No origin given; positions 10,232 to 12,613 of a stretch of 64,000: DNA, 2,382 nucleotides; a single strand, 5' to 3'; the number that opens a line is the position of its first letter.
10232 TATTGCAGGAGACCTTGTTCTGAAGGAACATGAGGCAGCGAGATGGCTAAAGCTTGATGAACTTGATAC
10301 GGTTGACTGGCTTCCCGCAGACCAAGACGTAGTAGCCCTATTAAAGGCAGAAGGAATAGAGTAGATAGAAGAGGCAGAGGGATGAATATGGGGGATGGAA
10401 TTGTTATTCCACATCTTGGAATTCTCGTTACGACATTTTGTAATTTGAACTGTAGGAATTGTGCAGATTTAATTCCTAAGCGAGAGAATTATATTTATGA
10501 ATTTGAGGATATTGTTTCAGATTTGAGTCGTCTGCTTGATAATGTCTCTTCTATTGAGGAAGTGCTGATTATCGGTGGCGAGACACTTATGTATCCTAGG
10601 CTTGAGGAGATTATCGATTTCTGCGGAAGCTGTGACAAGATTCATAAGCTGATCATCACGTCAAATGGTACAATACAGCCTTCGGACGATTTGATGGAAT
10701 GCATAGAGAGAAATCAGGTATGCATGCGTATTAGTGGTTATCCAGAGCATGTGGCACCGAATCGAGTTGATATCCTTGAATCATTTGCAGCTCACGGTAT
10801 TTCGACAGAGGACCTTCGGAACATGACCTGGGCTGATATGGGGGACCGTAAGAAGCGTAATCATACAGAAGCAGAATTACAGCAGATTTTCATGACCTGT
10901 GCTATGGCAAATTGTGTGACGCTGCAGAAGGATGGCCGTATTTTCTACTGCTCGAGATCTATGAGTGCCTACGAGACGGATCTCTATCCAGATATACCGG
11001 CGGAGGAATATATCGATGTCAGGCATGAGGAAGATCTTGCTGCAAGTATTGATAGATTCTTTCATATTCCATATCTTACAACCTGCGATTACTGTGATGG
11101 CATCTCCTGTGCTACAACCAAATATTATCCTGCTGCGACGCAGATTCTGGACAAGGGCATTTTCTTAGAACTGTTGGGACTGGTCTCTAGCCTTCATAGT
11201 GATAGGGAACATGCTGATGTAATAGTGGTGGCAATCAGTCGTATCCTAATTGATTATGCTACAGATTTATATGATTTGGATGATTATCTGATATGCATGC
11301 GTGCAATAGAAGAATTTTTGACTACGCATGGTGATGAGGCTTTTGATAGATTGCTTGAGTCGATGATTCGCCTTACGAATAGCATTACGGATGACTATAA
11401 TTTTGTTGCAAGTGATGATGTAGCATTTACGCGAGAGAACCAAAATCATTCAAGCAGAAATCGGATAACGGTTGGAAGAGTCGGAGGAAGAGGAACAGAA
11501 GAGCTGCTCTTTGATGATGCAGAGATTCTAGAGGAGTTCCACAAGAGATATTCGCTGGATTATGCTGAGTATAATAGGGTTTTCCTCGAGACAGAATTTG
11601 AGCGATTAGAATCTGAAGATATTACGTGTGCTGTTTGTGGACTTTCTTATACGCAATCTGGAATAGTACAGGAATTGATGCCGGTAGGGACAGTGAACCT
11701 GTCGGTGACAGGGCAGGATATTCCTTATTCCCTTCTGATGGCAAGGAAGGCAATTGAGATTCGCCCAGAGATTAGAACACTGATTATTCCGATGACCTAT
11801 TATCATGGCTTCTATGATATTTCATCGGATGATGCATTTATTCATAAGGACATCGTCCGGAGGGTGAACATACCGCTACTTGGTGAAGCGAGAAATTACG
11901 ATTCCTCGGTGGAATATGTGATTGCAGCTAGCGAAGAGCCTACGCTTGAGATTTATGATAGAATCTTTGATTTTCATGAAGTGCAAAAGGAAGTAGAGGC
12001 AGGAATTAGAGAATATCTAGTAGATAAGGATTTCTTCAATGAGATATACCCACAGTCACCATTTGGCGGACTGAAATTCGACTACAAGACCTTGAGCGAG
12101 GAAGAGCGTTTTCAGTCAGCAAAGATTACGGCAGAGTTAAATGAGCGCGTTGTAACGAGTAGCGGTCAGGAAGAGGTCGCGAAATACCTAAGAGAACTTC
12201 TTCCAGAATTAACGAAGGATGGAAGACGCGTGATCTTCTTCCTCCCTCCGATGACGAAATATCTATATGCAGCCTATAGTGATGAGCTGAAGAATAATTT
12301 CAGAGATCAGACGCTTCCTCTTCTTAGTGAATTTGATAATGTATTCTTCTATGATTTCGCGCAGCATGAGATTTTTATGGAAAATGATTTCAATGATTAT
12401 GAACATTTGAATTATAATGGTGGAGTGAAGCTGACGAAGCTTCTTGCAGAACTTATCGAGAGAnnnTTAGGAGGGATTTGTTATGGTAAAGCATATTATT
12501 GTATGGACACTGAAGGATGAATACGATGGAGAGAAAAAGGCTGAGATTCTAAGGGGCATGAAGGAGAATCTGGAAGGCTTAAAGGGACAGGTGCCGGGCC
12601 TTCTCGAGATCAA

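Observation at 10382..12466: Radical SAM/SPASM-like enzyme fused to a DltD/SGNH-like domain through a ~150-aa helical linker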

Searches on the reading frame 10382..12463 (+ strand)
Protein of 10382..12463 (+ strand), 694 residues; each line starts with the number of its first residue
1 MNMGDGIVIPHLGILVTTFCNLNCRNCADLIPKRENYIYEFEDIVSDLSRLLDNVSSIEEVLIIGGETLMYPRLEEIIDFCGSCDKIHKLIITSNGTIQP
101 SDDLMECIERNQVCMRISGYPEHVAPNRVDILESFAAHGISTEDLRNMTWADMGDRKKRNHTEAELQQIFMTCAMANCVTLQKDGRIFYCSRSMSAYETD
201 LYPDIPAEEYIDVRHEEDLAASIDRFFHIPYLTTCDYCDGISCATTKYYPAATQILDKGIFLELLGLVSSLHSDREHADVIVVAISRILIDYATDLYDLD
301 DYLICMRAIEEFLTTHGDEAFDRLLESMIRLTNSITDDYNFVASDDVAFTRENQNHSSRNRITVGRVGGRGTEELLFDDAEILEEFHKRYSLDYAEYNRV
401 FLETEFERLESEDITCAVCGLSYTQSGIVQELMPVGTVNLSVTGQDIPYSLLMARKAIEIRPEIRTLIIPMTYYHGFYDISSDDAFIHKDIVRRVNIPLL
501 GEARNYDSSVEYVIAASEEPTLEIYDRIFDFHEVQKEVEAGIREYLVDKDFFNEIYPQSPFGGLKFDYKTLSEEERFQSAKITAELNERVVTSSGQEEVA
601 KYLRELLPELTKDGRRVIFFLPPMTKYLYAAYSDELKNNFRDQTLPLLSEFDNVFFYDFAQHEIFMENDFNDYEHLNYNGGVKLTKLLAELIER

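Call 3: search_protein_families(library=pfam, proteins=[window:10382-12463:+], max_evalue=1)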
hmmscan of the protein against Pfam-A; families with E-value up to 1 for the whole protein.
window:10382-12463:+ (694 aa): 2 families
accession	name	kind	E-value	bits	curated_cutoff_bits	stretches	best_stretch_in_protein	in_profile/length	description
PF04055.27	Radical_SAM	-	9.1e-08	32.9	29.5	1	15-123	2-111/166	Radical SAM superfamily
PF13353.11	Fer4_12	-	0.0061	17.3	22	1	15-97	10-92/137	4Fe-4S single cluster domain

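Call 4: search_protein_families(library=ncbifam, proteins=[window:10382-12463:+], max_evalue=1)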
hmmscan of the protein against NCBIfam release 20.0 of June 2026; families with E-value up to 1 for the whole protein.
window:10382-12463:+ (694 aa): 25 families
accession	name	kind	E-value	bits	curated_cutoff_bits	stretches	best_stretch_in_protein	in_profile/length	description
TIGR02666.1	moaA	equivalog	2.4e-06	26.7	284.05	1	11-97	11-101/336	GTP 3',8-cyclase MoaA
TIGR02495.1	NrdG2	equivalog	2.5e-05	23.7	131.15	1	17-98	23-101/193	anaerobic ribonucleoside-triphosphate reductase activating protein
NF038283.1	viperin_w_prok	equivalog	0.00012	21.3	180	1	16-99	8-95/281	viperin family antiviral radical SAM protein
NF045702.1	rSAM_GDGT_ether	equivalog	0.00026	19.8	450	1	14-96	90-173/486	tetraether lipid synthase Tes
TIGR04311.1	rSAM_Geo_metal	subfamily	0.0007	18.7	400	1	13-81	6-73/423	radical SAM/SPASM family putative metalloenzyme maturase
TIGR04317.1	W_rSAM_matur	equivalog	0.00075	18.7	380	1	14-110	8-101/349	tungsten cofactor oxidoreductase radical SAM maturase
TIGR04167.1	rSAM_SeCys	equivalog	0.0016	17.7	300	1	12-115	10-112/303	arsenosugar biosynthesis radical SAM (seleno)protein ArsS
NF033640.1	N_Twi_rSAM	subfamily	0.0019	17.3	170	1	19-106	120-225/398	twitch domain-containing radical SAM protein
NF049973.1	radical_Rv1681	equivalog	0.0021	17.1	380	1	19-118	80-178/326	Rv1681 family radical SAM protein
NF001199.0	PRK00164.2-1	equivalog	0.0028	16.8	231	1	9-98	11-98/308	GTP 3',8-cyclase MoaA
TIGR04082.1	rSAM_for_selen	equivalog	0.0037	16.1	350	1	16-78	205-267/516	thio(seleno)oxazole modification radical SAM maturase SbtM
TIGR04545.1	rSAM_ahbD_hemeb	equivalog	0.0039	16.7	500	1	16-99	6-86/339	heme b synthase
NF040899.1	ryptide_rSAM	equivalog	0.0066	15.2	600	1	14-101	102-195/464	radical SAM/SPASM ryptide class RiPP maturase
TIGR03963.1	rSAM_QueE_Clost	equivalog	0.0077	15.9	260.1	1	18-99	27-105/219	putative 7-carboxy-7-deazaguanine synthase QueE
TIGR04251.1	SCM_rSAM_ScmF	equivalog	0.011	15.1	400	1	15-100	9-94/353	SynChlorMet cassette radical SAM/SPASM protein ScmF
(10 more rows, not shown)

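Call 5: find_homologous_proteins(query=window:10382-12463:+)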
Query window:10382-12463:+ (694 aa): 68 proteins with E <= 0.001 among 8000 candidates.
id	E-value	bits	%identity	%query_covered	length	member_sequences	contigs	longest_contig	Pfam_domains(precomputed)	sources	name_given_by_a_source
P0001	0.0e+0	1581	100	100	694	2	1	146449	PF27429.1,PF04055.28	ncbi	-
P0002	2.3e-274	930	58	99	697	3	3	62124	PF04055.28,PF13353.12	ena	-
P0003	2.1e-267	907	58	99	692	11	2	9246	PF04055.28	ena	-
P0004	3.0e-253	860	55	99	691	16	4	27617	PF04055.28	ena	-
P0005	5.4e-253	859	55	99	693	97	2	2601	PF04055.28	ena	-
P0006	4.8e-226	770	50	100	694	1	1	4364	PF04055.28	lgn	-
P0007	9.0e-223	760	49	99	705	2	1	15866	PF04055.28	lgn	-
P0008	7.4e-222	756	48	99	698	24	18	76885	PF04055.28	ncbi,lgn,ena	-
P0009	8.0e-218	743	49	98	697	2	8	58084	PF04914.19,PF04055.28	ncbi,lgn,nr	ncbi:MAG: D-alanyl-lipoteichoic acid biosynthesis protein DltD [Clostridiales bacterium]|nr:hypothet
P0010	3.0e-215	735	48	100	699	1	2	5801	PF04055.28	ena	-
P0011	3.3e-206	705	48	98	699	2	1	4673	PF27429.1,PF04055.28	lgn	-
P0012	9.6e-204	697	46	99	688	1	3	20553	PF04055.28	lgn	-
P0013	2.1e-202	692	45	99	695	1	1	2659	PF04055.28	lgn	-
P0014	1.3e-201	690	46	99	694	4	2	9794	PF27429.1,PF04055.28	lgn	-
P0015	5.3e-201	688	46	98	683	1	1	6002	PF07611.18,PF04055.28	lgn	-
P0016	5.1e-200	684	46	99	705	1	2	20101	PF04055.28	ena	-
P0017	8.0e-199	680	45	99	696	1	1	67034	PF27429.1,PF07611.18,PF04055.28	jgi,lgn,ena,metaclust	metaclust:\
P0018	4.0e-198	678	45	99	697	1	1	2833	PF04055.28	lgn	-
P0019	1.1e-196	673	50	87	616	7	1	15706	PF04055.28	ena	-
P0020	8.3e-196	670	45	99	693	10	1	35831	PF04055.28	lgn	-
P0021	1.1e-195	670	44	100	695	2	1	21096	PF27429.1,PF04055.28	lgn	-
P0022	8.9e-195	667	44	100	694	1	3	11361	PF04055.28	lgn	-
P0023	9.9e-195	667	45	99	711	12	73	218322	PF04055.28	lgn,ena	-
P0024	3.9e-194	665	45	99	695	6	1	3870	PF27429.1,PF07611.18,PF04055.28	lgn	-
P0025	3.7e-193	662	44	99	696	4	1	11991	PF04055.28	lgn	-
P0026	1.1e-192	660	44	99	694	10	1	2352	PF27429.1,PF04055.28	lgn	-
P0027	1.8e-191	656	43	100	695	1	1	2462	PF27429.1,PF04055.28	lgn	-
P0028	1.9e-191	656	44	98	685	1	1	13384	PF04055.28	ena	-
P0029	1.2e-190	653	44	99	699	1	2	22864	PF04055.28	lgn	-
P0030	1.9e-190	653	45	98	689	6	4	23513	PF04055.28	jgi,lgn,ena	jgi:hypothetical protein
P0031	1.1e-189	650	44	99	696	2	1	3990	PF04055.28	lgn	-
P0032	1.1e-188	647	45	100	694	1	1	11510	PF27429.1,PF04055.28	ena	-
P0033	3.8e-187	642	43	100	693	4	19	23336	PF27429.1,PF04055.28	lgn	-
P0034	4.0e-186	638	43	99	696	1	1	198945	PF04055.28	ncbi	-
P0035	1.1e-185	637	44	99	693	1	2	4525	PF27429.1,PF04055.28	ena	-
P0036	9.7e-183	627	42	99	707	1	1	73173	PF04055.28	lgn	-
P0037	6.4e-182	625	44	98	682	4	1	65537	PF04055.28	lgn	-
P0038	7.4e-181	621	44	99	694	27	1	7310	PF27429.1,PF04055.28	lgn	-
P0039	3.8e-180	619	43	99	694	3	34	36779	PF04055.28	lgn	-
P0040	1.3e-177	610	42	99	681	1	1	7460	PF04055.28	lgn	-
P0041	4.3e-174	599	42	98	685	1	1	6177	PF04055.28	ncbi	-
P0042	9.2e-172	591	42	99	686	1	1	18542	PF04055.28,PF13353.12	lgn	-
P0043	4.6e-164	565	39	98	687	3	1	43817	PF04055.28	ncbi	-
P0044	5.8e-164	565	42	98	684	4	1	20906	PF04055.28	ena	-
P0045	2.9e-151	523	46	78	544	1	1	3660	PF27429.1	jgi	jgi:hypothetical protein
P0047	1.9e-119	418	35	99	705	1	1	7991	PF04055.28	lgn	-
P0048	1.4e-116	409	33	99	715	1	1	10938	PF04055.28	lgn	-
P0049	2.1e-115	405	32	99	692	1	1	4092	PF04055.28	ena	-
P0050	8.5e-113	396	40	67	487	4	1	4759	PF04055.28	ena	-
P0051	2.9e-112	394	49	52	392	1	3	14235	PF04055.28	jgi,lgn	jgi:organic radical activating enzyme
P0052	9.8e-112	393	50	52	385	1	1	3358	PF04055.28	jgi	jgi:hypothetical protein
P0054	6.0e-97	344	31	99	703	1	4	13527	PF04055.28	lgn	-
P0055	2.2e-95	339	42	55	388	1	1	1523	PF27429.1,PF07611.18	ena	-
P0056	7.5e-82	294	39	55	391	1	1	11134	PF04055.28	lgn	-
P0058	1.0e-74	270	48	37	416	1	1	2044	PF04055.28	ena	-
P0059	5.3e-74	268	47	38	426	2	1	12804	PF04055.28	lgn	-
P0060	1.1e-70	257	37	56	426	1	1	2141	PF04055.28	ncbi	-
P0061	3.3e-70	255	37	53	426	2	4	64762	PF04055.28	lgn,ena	-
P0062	8.9e-69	251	42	40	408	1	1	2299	PF04055.28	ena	-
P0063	1.6e-68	250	44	39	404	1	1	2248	PF04055.28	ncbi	-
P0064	6.8e-67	244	45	38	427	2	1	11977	PF04055.28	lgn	-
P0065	8.7e-66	241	39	43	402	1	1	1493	PF04055.28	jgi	jgi:hypothetical protein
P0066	8.7e-21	92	29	36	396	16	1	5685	PF04055.28,PF22674.3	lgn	-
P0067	8.8e-20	89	28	35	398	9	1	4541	PF04055.28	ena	-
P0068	6.2e-19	86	28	36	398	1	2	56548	PF04055.28,PF22674.3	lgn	-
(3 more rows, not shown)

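Call 6: search_solved_structures(query=window:10382-12463:+, max_evalue=10)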
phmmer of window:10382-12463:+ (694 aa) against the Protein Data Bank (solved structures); distinct sequences matched with E-value up to 10: 6.
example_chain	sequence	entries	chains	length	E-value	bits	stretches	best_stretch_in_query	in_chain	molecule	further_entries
7wzv_A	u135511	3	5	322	2e-05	26.3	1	5-194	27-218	4Fe-4S cluster-binding domain-containing protein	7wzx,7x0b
6b4c_A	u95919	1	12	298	0.13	13.7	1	37-102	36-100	Viperin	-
9dgw_A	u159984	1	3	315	0.14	13.6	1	37-102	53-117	Radical SAM core domain-containing protein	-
9dfw_A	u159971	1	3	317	0.14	13.6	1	37-102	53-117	Radical SAM core domain-containing protein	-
7n7i_A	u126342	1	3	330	0.16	13.4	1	38-102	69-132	Viperin-like enzyme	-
7rdr_A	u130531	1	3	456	4.5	8.6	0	589-618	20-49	Circular tendon repeat protein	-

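Call 10: search_protein_families(library=pfam, proteins=[P0009, P0017, P0055, P0066, P0061, P0059, P0045], max_evalue=1)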
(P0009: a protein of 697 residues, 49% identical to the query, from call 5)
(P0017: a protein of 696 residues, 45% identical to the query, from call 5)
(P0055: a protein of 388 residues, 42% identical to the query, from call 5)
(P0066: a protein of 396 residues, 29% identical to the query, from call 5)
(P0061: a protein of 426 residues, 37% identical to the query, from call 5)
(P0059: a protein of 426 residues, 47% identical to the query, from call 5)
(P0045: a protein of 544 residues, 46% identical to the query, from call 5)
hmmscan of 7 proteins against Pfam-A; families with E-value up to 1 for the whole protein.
P0009 (697 aa): 8 families
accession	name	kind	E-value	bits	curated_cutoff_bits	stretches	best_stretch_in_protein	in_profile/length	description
PF04055.27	Radical_SAM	-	9.8e-10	39.3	29.5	1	16-150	2-137/166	Radical SAM superfamily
PF04914.18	DltD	-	1.9e-06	28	22.7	1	603-687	257-341/348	DltD protein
PF13353.11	Fer4_12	-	0.003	18.3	22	1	16-100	10-94/137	4Fe-4S single cluster domain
PF07611.17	DUF1574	-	0.0049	16.7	29.1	1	604-683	253-332/342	Protein of unknown function (DUF1574)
PF19921.4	bpX5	-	0.033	14.3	27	1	35-95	23-81/135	MoxR-vWA-beta-propeller ternary system domain bpX5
PF05347.21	Complex1_LYR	-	0.14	12.6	24.8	0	635-656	20-41/59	Complex 1 protein (LYR family)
PF14278.11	TetR_C_8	-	0.15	12.6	26.1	1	292-334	61-102/103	Transcriptional regulator C-terminal region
PF02635.20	DsrE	-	0.22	12.1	22.7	0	405-438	62-94/116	DsrE/DsrF-like family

P0017 (696 aa): 3 families
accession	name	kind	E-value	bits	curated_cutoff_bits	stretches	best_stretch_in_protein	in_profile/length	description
PF04055.27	Radical_SAM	-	5.5e-10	40.1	29.5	1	13-124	2-114/166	Radical SAM superfamily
PF07611.17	DUF1574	-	9.6e-06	25.6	29.1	1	602-689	250-337/342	Protein of unknown function (DUF1574)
PF13353.11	Fer4_12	-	0.017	15.9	22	1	4-97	5-94/137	4Fe-4S single cluster domain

P0055 (388 aa): 1 family
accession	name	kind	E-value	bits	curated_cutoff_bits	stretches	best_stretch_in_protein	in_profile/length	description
PF07611.17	DUF1574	-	1.3e-05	25.1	29.1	1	292-382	248-338/342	Protein of unknown function (DUF1574)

P0066 (396 aa): 4 families
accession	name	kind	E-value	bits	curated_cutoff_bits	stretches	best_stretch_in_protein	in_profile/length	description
PF04055.27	Radical_SAM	-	1.9e-06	28.6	29.5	1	147-263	2-122/166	Radical SAM superfamily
PF13353.11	Fer4_12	-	0.0009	20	22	1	147-232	10-95/137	4Fe-4S single cluster domain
PF22674.2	C2185-like_N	-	0.018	15.8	27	1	53-97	43-87/91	C2185-like, N-terminal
PF24199.1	DUF7424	-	0.036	14.3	27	1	219-256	141-179/196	Domain of unknown function (DUF7424)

P0061 (426 aa): 1 family
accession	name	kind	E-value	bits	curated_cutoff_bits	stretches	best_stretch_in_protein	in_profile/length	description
PF04055.27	Radical_SAM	-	5.6e-07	30.3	29.5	1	18-112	3-99/166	Radical SAM superfamily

P0059 (426 aa): 2 families
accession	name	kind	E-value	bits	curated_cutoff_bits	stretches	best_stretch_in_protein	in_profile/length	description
PF04055.27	Radical_SAM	-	8.5e-09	36.2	29.5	1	16-112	1-99/166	Radical SAM superfamily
PF13353.11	Fer4_12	-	0.0045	17.7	22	1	17-101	10-94/137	4Fe-4S single cluster domain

P0045 (544 aa): 3 families
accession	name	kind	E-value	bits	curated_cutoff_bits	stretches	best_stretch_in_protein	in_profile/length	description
PF04914.18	DltD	-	3.9e-05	23.6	22.7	1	454-543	258-347/348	DltD protein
PF07611.17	DUF1574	-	0.002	18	29.1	1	451-530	250-329/342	Protein of unknown function (DUF1574)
PF06506.16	PrpR_N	-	0.041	13.9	29.1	0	260-306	24-68/167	Propionate catabolism activator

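Call 12: find_encoding_contigs(protein=window:10382-12463:+, flank=10000, max_places=3)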
Protein window:10382-12463:+ (694 aa): no gene with exactly this product is on record in the collection.

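Call 13: find_encoding_contigs(protein=P0023, flank=8000, max_places=3)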
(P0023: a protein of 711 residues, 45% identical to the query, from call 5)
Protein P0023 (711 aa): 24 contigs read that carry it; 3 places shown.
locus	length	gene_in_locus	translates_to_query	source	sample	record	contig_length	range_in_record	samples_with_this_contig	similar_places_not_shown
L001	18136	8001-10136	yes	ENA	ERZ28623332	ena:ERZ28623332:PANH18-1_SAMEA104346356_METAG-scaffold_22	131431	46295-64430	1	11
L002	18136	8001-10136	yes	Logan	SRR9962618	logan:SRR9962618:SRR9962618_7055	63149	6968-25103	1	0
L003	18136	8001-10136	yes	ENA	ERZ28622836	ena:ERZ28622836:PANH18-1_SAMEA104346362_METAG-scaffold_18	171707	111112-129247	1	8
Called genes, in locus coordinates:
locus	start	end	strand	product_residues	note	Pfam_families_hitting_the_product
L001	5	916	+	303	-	PF01501:Glyco_transf_8, PF18404:Glyco_transf_24 (weak)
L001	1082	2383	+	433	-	PF07021:MetW (weak), PF13489:Methyltransf_23, PF13649:Methyltransf_25, PF13847:Methyltransf_31, PF08241:Methyltransf_11, PF08242:Methyltransf_12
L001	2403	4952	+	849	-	PF13712:Glyco_tranf_2_5, PF00535:Glycos_transf_2, PF10111:Glyco_tranf_2_2 (weak), PF13641:Glyco_tranf_2_3 (weak)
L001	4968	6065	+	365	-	PF01041:DegT_DnrJ_EryC1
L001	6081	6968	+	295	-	PF00551:Formyl_trans_N, PF02911:Formyl_trans_C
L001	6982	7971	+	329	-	PF02388:FemAB (faint), PF13480:Acetyltransf_6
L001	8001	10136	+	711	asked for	PF04055:Radical_SAM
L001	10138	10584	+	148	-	PF05523:FdtA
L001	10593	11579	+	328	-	PF00535:Glycos_transf_2, PF13641:Glyco_tranf_2_3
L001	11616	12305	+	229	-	PF17836:PglD_N (weak), PF25084:LbH_EIF2B (weak), PF25087:GMPPB_C, PF00132:Hexapep (weak)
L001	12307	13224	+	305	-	-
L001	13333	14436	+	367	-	-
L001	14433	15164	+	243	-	PF00149:Metallophos, PF12850:Metallophos_2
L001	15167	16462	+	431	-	PF01467:CTP_transf_like, PF13714:PEP_mutase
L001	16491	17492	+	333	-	PF01073:3Beta_HSD, PF01370:Epimerase, PF02719:Polysacc_synt_2 (weak), PF16363:GDP_Man_Dehyd, PF07993:NAD_binding_4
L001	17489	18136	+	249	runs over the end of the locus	PF20202:DUF6564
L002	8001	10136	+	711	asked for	PF04055:Radical_SAM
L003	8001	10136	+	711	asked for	PF04055:Radical_SAM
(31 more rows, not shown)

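Call 14: find_encoding_contigs(protein=P0008, flank=8000, max_places=3)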
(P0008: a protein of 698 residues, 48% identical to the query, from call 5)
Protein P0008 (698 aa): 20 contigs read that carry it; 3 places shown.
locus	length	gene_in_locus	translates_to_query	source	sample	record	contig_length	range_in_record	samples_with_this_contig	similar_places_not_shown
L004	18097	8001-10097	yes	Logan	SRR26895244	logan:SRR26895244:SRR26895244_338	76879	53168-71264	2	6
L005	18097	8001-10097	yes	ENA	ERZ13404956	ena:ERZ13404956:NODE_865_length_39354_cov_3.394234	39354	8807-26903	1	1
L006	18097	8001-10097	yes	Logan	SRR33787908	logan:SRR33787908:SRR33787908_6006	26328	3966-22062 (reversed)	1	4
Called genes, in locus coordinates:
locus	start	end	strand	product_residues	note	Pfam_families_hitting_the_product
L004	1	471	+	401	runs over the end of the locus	PF13712:Glyco_tranf_2_5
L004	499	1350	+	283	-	PF01209:Ubie_methyltran, PF08241:Methyltransf_11, PF13649:Methyltransf_25, PF13847:Methyltransf_31, PF08242:Methyltransf_12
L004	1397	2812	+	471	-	PF04464:Glyphos_transf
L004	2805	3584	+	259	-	PF01135:PCMT (weak), PF02353:CMAS (weak), PF13489:Methyltransf_23, PF13847:Methyltransf_31, PF08241:Methyltransf_11, PF08242:Methyltransf_12, PF13649:Methyltransf_25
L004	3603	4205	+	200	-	PF00702:Hydrolase (weak), PF12710:HAD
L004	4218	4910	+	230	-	PF01128:IspD, PF12804:NTP_transf_3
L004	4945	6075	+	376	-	PF13524:Glyco_trans_1_2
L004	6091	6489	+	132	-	PF05523:FdtA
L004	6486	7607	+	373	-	PF01041:DegT_DnrJ_EryC1, PF00266:Aminotran_5 (faint)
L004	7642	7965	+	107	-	-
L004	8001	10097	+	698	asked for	PF04055:Radical_SAM (weak)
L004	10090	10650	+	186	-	PF13302:Acetyltransf_3, PF13420:Acetyltransf_4, PF00583:Acetyltransf_1, PF13523:Acetyltransf_8, PF13508:Acetyltransf_7 (weak)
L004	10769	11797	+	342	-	PF03102:NeuB, PF08666:SAF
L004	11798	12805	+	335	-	-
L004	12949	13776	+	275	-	PF00669:Flagellin_N, PF00700:Flagellin_C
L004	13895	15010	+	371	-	PF00535:Glycos_transf_2, PF07719:TPR_2 (faint), PF13432:TPR_16 (faint), PF00515:TPR_1 (faint), PF13181:TPR_8 (faint), PF13424:TPR_12 (weak)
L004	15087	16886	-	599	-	PF00669:Flagellin_N, PF00700:Flagellin_C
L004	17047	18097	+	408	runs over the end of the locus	PF13524:Glyco_trans_1_2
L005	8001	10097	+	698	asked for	PF04055:Radical_SAM (weak)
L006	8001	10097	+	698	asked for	PF04055:Radical_SAM (weak)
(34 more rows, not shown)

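Call 17: find_encoding_contigs(protein=P0002, flank=8000, max_places=2)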
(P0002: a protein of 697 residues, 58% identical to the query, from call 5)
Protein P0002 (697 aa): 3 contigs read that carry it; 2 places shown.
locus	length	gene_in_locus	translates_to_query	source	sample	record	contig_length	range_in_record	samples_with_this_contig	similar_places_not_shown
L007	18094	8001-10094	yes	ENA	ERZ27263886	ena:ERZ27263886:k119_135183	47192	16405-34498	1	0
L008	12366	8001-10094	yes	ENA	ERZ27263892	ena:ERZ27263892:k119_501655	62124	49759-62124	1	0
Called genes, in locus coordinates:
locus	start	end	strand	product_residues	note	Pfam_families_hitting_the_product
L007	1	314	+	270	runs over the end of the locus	PF00669:Flagellin_N, PF00700:Flagellin_C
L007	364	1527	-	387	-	PF13524:Glyco_trans_1_2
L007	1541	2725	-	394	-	PF13524:Glyco_trans_1_2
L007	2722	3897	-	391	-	PF13524:Glyco_trans_1_2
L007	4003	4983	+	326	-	-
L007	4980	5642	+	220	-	PF13712:Glyco_tranf_2_5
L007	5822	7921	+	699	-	PF13712:Glyco_tranf_2_5, PF00535:Glycos_transf_2, PF10111:Glyco_tranf_2_2, PF13641:Glyco_tranf_2_3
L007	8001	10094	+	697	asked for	PF04055:Radical_SAM, PF13353:Fer4_12 (faint)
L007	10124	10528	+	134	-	PF05523:FdtA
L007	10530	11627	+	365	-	PF01041:DegT_DnrJ_EryC1, PF01053:Cys_Met_Meta_PP (weak)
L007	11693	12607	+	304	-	PF00551:Formyl_trans_N, PF02911:Formyl_trans_C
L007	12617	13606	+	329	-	PF13480:Acetyltransf_6 (weak)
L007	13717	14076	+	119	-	PF26154:DUF8042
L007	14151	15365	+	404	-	PF13712:Glyco_tranf_2_5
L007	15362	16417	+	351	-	PF00534:Glycos_transf_1, PF13692:Glyco_trans_1_4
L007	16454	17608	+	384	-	PF13524:Glyco_trans_1_2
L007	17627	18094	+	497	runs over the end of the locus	PF14393:DUF4422, PF05704:Caps_synth, PF04488:Gly_transf_sug (weak), PF05704:Caps_synth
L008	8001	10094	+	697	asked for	PF04055:Radical_SAM, PF13353:Fer4_12 (faint)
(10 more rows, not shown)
